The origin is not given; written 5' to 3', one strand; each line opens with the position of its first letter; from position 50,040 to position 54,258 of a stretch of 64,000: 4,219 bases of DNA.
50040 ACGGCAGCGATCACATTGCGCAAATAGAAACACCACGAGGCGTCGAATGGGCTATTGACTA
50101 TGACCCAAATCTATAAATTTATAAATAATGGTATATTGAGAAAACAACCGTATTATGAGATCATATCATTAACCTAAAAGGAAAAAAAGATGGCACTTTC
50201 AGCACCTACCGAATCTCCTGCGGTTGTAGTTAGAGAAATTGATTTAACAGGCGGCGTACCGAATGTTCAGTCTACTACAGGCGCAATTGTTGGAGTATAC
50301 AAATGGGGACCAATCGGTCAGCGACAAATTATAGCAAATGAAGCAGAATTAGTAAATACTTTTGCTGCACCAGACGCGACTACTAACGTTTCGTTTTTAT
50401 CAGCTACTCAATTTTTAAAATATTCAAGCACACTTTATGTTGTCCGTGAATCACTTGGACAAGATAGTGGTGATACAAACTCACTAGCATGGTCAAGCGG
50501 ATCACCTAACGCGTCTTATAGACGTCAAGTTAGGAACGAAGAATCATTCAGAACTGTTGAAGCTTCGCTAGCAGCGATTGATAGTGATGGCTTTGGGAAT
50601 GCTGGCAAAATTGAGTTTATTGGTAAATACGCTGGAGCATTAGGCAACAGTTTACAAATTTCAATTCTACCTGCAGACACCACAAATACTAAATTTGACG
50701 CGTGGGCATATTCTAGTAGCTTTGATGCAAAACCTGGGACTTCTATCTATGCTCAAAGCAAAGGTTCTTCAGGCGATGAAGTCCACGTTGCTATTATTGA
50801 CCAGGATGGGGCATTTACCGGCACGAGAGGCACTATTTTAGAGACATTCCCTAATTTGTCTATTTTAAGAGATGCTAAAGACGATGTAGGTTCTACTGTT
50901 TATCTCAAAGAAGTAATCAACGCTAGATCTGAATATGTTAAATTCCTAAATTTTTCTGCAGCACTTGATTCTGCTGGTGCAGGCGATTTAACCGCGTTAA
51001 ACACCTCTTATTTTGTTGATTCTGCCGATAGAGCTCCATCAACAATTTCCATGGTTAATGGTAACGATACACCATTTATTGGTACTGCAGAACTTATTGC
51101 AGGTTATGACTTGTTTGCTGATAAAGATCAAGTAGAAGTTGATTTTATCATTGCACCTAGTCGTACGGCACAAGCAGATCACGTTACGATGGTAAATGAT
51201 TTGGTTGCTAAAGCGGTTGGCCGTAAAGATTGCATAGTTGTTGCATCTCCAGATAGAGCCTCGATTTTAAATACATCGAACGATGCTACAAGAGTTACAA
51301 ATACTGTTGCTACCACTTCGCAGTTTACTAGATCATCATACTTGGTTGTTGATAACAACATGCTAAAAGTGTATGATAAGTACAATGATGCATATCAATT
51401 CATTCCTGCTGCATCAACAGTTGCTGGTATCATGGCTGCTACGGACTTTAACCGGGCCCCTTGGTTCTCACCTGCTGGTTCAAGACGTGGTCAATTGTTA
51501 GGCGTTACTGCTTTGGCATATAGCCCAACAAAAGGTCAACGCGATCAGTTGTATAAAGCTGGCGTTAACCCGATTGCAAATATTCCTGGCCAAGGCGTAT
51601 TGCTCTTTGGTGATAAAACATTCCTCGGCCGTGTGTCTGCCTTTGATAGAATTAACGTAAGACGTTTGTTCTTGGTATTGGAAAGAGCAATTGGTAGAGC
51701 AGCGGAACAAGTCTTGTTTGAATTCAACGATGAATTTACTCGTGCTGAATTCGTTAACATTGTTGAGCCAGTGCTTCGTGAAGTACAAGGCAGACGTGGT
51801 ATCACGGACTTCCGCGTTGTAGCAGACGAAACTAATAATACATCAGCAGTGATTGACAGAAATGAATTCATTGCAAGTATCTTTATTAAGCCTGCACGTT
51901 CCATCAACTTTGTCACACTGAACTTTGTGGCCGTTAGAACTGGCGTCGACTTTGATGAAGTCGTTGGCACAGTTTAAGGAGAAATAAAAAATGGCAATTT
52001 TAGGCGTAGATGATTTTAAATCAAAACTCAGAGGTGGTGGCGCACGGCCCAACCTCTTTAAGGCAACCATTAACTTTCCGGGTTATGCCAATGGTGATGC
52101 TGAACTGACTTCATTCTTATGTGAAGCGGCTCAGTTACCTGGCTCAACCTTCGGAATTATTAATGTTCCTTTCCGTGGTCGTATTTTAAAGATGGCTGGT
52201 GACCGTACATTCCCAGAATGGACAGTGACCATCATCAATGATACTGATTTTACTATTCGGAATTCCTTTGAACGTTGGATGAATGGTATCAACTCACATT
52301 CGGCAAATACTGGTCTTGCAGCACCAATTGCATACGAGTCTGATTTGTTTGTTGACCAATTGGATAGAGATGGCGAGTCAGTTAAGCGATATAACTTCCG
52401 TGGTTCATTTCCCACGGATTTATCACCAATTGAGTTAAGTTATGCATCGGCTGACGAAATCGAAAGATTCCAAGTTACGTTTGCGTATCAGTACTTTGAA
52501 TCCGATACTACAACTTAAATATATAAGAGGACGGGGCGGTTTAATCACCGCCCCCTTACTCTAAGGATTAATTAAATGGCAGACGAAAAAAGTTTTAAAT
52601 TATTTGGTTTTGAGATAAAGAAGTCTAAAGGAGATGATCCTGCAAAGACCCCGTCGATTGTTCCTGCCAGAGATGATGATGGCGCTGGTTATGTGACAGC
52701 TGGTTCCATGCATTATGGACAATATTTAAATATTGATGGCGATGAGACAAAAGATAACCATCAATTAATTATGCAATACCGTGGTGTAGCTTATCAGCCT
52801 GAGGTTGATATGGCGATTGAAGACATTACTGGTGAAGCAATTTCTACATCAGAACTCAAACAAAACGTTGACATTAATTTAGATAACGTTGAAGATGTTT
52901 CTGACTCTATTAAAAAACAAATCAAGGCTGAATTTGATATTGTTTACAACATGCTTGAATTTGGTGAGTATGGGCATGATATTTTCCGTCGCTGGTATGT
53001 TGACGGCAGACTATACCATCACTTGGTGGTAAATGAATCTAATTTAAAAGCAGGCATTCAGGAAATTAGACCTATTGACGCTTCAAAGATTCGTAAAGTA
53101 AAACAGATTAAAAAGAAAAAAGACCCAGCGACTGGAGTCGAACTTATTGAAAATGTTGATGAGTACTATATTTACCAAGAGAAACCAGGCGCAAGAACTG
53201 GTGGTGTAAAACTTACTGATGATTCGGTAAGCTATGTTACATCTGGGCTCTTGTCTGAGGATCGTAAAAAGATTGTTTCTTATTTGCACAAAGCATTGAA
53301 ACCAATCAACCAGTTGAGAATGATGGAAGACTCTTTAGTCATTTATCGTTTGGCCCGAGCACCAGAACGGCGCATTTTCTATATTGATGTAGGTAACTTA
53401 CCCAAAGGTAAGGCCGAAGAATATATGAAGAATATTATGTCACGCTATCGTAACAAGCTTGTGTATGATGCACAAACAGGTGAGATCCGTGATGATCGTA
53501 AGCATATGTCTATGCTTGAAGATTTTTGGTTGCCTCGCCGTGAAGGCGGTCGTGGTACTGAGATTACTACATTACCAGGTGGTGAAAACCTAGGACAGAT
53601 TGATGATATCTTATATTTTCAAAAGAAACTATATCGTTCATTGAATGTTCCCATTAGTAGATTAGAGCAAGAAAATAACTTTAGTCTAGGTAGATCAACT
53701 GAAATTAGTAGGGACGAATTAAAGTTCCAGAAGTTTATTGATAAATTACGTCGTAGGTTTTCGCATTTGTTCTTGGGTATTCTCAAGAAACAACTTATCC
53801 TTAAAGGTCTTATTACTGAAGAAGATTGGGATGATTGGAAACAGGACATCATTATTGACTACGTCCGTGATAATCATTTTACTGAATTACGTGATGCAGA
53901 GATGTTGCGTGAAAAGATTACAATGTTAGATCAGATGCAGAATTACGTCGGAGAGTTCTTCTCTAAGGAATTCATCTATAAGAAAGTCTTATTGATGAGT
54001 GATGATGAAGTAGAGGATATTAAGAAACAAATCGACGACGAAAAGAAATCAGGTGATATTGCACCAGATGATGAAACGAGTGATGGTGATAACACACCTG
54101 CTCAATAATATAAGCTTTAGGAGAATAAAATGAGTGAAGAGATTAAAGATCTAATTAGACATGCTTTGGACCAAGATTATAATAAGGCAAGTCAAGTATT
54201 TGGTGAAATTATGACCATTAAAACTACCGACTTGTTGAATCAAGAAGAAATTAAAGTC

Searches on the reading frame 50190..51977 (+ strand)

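Call 11: search_protein_families(library=phrogs, proteins=[window:50190-51977:+], max_evalue=0.00001)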
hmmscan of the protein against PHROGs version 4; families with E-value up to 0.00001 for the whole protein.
window:50190-51977:+ (595 aa): 6 families
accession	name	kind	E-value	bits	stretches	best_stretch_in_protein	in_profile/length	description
phrog_23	-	tail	5.5e-112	376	1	11-593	26-474/496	tail sheath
phrog_10581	-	tail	6.2e-43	148.2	1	371-577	688-905/915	tail sheath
phrog_17610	-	tail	2e-20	73.3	1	327-582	847-1107/1135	tail sheath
phrog_38392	-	tail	5.8e-12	46.4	1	9-86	7-84/329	tail sheath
phrog_34521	-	tail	1.9e-11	43.6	1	402-573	768-942/962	tail sheath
phrog_19666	-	tail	2.7e-11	43.6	1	309-521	726-926/985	tail sheath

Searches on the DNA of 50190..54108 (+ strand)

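Call 4: search_dna_similar(query=window:50190-54108:+, collection=phages, mode=near, max_rows=15)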
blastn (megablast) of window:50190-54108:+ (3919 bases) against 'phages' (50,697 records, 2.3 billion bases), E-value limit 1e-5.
Records with a match: 3; places in all: 3; records where one place covers at least 80% of the query: 0.
Best place of each record, by identity: 60-80% 3.
By first word of the organism name: Synechococcus 2; Cyanophage 1.
By host as written in the record: Synechococcus sp. WH8109 3.
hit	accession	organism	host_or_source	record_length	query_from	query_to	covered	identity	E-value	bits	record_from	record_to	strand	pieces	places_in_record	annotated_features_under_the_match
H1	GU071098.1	Synechococcus phage S-SSM7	Synechococcus sp. WH8109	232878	3083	3451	9%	70.7%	9e-10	73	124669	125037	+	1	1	gp20: portal vertex protein of head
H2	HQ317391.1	Cyanophage S-SSM6a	Synechococcus sp. WH8109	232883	3083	3451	9%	70.7%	9e-10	73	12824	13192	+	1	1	portal vertex protein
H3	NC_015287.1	Synechococcus phage S-SSM7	Synechococcus sp. WH8109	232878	3083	3451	9%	70.7%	9e-10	73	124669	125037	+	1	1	gp20: portal protein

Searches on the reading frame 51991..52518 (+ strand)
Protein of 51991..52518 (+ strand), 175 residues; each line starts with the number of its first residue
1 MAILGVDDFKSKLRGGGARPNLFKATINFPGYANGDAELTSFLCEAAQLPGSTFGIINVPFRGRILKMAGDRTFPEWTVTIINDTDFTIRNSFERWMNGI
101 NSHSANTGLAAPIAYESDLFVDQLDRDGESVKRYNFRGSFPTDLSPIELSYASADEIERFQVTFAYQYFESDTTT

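Call 11: search_protein_families(library=phrogs, proteins=[window:51991-52518:+], max_evalue=0.00001)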
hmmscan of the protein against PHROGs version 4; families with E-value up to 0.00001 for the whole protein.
window:51991-52518:+ (175 aa): 3 families
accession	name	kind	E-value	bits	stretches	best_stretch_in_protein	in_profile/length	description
phrog_45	-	tail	1.9e-62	212.5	1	4-173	76-256/350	tail tube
phrog_3629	-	tail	6.7e-14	52.7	1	29-173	65-208/313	tail tube protein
phrog_4542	-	tail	1.5e-10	41.9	1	21-171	29-180/214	tail tube protein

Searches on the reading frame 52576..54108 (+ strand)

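Call 11: search_protein_families(library=phrogs, proteins=[window:52576-54108:+], max_evalue=0.00001)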
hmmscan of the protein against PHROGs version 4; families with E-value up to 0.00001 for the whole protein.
window:52576-54108:+ (510 aa): 1 family
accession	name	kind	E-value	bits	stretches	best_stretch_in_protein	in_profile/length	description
phrog_213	-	head and packaging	2.4e-194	647.8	1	8-505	4-513/528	portal protein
